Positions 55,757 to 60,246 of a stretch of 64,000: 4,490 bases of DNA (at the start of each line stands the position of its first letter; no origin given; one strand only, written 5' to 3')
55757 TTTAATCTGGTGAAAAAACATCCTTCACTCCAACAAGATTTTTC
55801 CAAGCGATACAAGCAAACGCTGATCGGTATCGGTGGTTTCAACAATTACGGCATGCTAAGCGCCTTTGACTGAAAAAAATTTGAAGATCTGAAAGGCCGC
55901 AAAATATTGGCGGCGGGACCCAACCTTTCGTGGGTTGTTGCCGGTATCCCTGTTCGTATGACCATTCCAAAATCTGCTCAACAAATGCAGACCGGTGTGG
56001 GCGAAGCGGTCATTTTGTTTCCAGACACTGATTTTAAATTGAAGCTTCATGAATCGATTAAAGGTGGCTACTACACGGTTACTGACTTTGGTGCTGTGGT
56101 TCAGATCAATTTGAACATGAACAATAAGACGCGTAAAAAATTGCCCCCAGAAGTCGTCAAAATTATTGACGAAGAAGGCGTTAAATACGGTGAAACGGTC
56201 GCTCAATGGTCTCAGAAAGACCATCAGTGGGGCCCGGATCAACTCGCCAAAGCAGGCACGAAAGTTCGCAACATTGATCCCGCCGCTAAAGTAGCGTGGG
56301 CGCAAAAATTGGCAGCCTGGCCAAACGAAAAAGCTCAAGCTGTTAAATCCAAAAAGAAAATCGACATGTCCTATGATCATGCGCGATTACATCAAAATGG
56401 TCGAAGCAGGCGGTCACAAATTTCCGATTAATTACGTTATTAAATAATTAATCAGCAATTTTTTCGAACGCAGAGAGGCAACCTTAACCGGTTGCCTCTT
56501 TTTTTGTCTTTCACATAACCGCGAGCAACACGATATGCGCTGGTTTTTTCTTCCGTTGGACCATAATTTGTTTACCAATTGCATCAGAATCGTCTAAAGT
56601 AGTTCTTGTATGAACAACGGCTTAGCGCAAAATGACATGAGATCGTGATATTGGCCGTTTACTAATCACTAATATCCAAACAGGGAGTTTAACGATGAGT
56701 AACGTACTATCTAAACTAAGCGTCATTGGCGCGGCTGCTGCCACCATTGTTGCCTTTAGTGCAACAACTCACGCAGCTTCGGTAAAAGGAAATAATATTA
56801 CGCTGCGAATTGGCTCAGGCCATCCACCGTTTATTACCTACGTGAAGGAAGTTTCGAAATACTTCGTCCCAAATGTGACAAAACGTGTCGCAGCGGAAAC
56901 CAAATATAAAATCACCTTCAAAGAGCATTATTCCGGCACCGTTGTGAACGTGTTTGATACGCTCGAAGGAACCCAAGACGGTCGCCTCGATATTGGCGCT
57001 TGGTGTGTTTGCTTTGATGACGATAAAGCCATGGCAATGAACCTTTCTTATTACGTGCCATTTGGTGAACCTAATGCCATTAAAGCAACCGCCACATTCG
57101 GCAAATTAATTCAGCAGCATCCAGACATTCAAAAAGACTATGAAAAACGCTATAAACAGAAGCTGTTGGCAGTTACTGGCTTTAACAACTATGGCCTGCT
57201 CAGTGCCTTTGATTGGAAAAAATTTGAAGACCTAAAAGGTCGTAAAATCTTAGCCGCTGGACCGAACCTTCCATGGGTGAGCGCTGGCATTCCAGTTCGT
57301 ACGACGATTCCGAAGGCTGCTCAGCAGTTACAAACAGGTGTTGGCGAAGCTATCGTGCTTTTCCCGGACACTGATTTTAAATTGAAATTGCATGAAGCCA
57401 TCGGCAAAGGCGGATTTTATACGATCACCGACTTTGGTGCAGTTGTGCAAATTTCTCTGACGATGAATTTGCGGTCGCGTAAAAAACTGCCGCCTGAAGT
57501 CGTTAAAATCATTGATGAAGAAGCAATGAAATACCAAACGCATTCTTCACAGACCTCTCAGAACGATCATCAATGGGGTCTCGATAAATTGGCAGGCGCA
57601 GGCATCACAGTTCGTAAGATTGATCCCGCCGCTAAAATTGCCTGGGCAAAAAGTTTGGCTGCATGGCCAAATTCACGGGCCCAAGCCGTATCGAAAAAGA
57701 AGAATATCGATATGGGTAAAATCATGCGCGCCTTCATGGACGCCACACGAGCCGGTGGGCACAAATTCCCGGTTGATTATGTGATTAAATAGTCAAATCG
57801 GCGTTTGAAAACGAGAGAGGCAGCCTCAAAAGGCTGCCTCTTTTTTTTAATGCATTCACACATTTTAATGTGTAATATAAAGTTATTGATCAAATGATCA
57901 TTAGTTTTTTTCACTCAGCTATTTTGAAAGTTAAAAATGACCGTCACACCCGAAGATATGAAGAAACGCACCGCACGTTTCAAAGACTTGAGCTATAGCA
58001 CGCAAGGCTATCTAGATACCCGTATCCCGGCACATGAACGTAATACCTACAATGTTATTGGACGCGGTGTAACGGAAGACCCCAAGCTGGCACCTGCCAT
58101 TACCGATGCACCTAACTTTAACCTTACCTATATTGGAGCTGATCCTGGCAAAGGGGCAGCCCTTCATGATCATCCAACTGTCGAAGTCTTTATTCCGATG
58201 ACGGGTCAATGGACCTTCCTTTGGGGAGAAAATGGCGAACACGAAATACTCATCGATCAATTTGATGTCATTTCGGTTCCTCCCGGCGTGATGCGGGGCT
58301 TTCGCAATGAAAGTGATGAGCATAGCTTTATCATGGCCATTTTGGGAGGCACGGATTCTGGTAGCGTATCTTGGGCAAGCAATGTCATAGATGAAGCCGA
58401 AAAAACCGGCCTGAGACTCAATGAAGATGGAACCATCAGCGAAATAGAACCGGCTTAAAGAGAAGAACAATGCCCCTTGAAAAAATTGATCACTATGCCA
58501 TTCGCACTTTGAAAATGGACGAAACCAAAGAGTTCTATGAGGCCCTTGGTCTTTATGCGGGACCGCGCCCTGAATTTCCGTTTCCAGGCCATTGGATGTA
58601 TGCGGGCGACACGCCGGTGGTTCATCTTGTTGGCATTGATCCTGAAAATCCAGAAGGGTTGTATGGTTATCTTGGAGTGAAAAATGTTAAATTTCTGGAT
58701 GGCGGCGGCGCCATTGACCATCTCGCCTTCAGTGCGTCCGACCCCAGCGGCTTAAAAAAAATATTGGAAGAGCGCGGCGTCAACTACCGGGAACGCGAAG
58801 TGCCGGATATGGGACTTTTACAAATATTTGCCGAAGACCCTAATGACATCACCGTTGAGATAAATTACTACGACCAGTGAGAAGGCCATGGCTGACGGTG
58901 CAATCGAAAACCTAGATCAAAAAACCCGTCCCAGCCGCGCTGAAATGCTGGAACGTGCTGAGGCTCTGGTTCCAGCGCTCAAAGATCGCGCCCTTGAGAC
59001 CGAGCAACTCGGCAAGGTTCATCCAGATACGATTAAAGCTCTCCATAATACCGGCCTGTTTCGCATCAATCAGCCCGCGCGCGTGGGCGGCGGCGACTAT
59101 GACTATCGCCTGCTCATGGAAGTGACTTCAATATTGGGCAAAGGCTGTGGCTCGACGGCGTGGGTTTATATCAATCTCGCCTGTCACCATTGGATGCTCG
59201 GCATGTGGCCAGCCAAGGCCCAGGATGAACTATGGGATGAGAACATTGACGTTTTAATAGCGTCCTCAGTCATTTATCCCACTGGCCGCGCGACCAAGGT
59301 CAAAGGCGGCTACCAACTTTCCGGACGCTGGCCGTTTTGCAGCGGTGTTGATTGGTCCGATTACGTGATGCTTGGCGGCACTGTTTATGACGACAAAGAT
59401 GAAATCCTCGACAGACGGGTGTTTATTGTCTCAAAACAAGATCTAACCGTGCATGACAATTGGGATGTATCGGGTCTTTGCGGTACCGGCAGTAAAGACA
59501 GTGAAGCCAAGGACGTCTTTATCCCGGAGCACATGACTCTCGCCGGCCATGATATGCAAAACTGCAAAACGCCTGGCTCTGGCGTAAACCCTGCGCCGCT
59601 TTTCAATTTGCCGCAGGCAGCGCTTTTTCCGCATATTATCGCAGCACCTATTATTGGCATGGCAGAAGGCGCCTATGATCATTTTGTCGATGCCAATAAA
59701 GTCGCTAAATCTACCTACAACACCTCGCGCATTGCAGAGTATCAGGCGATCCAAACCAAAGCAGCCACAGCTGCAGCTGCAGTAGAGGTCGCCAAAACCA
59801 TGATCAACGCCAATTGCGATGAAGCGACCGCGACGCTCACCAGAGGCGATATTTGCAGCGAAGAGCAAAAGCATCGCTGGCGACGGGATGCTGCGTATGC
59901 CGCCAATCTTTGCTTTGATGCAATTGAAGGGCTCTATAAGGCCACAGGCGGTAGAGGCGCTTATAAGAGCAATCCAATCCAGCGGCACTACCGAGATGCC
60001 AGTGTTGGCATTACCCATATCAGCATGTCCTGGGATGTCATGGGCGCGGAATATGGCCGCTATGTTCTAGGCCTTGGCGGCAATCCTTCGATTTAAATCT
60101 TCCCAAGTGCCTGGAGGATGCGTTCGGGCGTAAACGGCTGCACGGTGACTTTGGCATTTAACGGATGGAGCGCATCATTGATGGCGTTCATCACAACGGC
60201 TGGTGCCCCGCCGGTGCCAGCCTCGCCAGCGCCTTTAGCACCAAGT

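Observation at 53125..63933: Identical 14-bp motif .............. in the promoters of three operons: a predicted regulon without a visible regulator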

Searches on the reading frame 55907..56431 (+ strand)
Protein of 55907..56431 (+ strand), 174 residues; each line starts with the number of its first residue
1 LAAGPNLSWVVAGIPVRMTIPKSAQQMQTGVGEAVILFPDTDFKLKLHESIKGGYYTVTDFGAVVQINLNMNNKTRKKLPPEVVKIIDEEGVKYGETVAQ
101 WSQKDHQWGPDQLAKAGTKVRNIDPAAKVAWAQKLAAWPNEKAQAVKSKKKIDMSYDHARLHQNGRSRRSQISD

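Call 6: search_protein_families(library=pfam, proteins=[window:55907-56431:+])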
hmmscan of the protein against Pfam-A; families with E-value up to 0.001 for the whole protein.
window:55907-56431:+ (174 aa): 1 family
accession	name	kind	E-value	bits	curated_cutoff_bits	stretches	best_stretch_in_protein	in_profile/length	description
PF03480.18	DctP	-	9.1e-07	28.9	23.4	1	14-137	157-277/286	Bacterial extracellular solute-binding protein, family 7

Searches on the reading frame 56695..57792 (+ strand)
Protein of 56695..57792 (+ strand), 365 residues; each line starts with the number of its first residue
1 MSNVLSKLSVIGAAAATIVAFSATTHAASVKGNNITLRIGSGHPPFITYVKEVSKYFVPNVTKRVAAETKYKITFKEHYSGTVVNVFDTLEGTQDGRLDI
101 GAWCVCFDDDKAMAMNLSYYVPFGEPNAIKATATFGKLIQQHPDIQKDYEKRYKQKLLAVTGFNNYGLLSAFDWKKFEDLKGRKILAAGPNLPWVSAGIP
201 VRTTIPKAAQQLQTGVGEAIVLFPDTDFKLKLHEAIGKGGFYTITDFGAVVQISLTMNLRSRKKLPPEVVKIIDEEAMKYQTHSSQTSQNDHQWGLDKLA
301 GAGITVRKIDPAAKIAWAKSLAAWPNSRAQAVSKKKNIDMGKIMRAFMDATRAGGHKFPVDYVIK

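Call 6: search_protein_families(library=pfam, proteins=[window:56695-57792:+])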
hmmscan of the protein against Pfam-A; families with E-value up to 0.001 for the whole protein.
window:56695-57792:+ (365 aa): 1 family
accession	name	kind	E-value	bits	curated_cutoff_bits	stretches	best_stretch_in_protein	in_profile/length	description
PF03480.18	DctP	-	3e-08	33.8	23.4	1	61-321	18-275/286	Bacterial extracellular solute-binding protein, family 7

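Call 15: search_protein_families(library=ncbifam, proteins=[window:56695-57792:+], max_evalue=0.00001)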
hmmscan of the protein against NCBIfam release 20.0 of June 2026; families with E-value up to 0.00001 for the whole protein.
window:56695-57792:+ (365 aa): 1 family
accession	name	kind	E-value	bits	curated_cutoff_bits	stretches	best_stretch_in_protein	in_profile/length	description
NF037995.1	TRAP_S1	subfamily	2.4e-09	36.9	50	1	144-317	94-271/271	TRAP transporter substrate-binding protein DctP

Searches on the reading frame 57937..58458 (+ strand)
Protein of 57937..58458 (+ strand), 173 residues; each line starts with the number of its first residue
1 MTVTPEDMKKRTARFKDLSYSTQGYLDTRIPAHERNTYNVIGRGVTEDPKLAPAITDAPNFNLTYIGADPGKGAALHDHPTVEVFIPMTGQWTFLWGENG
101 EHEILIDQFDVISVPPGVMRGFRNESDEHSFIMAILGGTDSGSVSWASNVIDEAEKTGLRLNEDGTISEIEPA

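Call 6: search_protein_families(library=pfam, proteins=[window:57937-58458:+])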
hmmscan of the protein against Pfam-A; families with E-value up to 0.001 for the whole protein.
window:57937-58458:+ (173 aa): 1 family
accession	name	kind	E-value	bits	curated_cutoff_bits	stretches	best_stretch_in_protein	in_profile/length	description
PF07883.17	Cupin_2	-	1.2e-05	25.4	27.2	1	69-130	6-64/70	Cupin domain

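Call 15: search_protein_families(library=ncbifam, proteins=[window:57937-58458:+], max_evalue=0.00001)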
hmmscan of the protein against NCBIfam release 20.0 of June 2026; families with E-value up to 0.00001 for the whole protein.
window:57937-58458:+ (173 aa): 0 families

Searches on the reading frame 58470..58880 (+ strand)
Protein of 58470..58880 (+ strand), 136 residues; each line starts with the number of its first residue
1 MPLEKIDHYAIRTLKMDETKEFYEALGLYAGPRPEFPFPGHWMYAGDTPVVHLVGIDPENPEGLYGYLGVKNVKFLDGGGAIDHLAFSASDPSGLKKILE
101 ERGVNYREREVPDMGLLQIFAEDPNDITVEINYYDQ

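Call 6: search_protein_families(library=pfam, proteins=[window:58470-58880:+])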
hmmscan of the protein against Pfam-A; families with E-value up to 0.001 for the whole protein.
window:58470-58880:+ (136 aa): 1 family
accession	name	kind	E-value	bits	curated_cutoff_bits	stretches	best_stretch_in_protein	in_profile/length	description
PF00903.31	Glyoxalase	-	3.1e-06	28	20.6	1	5-131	1-121/121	Glyoxalase/Bleomycin resistance protein/Dioxygenase superfamily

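Call 15: search_protein_families(library=ncbifam, proteins=[window:58470-58880:+], max_evalue=0.00001)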
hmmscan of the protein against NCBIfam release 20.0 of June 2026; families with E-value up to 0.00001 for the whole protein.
window:58470-58880:+ (136 aa): 0 families

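Call 79: search_solved_structures(query=window:58470-58877:+, max_evalue=0.001)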
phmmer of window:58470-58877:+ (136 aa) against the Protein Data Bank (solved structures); distinct sequences matched with E-value up to 0.001: 0.

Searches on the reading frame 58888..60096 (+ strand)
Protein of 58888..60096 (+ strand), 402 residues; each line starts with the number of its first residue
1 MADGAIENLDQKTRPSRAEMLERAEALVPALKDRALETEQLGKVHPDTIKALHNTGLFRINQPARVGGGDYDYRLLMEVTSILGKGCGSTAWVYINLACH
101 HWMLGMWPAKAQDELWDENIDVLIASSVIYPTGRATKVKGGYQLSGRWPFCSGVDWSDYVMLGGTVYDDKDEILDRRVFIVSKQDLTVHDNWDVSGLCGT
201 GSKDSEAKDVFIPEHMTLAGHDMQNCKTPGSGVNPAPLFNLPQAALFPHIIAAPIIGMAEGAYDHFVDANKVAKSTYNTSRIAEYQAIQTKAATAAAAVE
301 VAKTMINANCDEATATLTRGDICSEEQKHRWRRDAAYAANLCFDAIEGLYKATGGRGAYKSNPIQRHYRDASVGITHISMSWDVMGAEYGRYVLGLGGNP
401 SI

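Call 6: search_protein_families(library=pfam, proteins=[window:58888-60096:+])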
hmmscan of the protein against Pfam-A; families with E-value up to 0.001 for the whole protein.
window:58888-60096:+ (402 aa): 3 families
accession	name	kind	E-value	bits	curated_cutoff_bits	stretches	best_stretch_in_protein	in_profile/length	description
PF08028.16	Acyl-CoA_dh_2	-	3.4e-30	105.5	22.7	1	250-381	2-133/134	Acyl-CoA dehydrogenase, C-terminal domain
PF00441.29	Acyl-CoA_dh_1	-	4.7e-06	27.2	22.4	1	251-373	18-130/150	Acyl-CoA dehydrogenase, C-terminal domain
PF02771.21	Acyl-CoA_dh_N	-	1.1e-05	26.3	22.9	1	31-112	19-101/113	Acyl-CoA dehydrogenase, N-terminal domain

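Call 15: search_protein_families(library=ncbifam, proteins=[window:58888-60096:+], max_evalue=0.00001)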
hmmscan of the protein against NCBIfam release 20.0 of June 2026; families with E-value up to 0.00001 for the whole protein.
window:58888-60096:+ (402 aa): 8 families
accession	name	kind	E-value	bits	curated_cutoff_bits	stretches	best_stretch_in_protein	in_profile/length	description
NF045629.1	monooxsub_HsaA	equivalog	9.9e-98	327.4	450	1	21-395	1-375/383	3-hydroxy-9,10-secoandrosta-1,3,5(10)-triene-9,17-dione monooxygenase oxygenase subunit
NF045920.1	HphnlacHdxOX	equivalog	4.1e-62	210.3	650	1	20-401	1-382/384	p-hydroxyphenylacetate 3-hydroxylase oxygenase component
TIGR04022.1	sulfur_SfnB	equivalog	8.1e-16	57.9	430.9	1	135-394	135-380/391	SfnB family sulfur acquisition oxidoreductase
NF042439.1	SulpropCoADesulf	equivalog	1.3e-11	43.9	600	1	132-372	125-350/379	3-sulfinopropanoyl-CoA desulfinase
NF043015.1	DibenthMonoxDszC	equivalog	6.8e-11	41.6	850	1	16-394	14-404/415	dibenzothiophene monooxygenase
NF049984.1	Rv1679_FadE16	equivalog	1.1e-09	38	600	1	26-396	7-368/371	Rv1679 family acyl-CoA dehydrogenase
NF043006.1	CyhCrbnylCoADH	equivalog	1.1e-06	27.9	650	0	37-373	29-356/380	cyclohexane-1-carbonyl-CoA dehydrogenase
NF042972.1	AcrlCoAredClosAcrC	equivalog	1.1e-06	27.6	640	0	251-373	245-357/378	acryloyl-CoA reductase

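Call 77: search_solved_structures(query=window:58888-60093:+, max_evalue=1e-20)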
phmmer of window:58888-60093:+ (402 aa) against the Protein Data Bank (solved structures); distinct sequences matched with E-value up to 1e-20: 7.
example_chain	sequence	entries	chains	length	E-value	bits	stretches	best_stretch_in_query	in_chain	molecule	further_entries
2rfq_A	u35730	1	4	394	4.1e-68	233.1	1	19-390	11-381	3-HSA hydroxylase, oxygenase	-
3afe_A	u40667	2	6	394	5.4e-61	209.7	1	20-396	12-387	Hydroxylase, putative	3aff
2jbr_A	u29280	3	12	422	1.4e-43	152.3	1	16-401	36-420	P-HYDROXYPHENYLACETATE HYDROXYLASE C2 OXYGENASE COMPONENT | P-HYDROXYPHENYLACETATE HYDROXYLASE C2:OXYGENASE COMPONENT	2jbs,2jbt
2or0_A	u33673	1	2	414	1.6e-43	152.1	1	19-378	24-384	Hydroxylase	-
5lvu_A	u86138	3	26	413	5.9e-40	140.4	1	9-396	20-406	XiaF protein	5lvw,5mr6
7f70_A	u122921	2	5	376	5.9e-38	133.8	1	22-380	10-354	Rv3094c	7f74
7f72_A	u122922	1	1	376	7.4e-38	133.5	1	22-380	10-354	Rv3094c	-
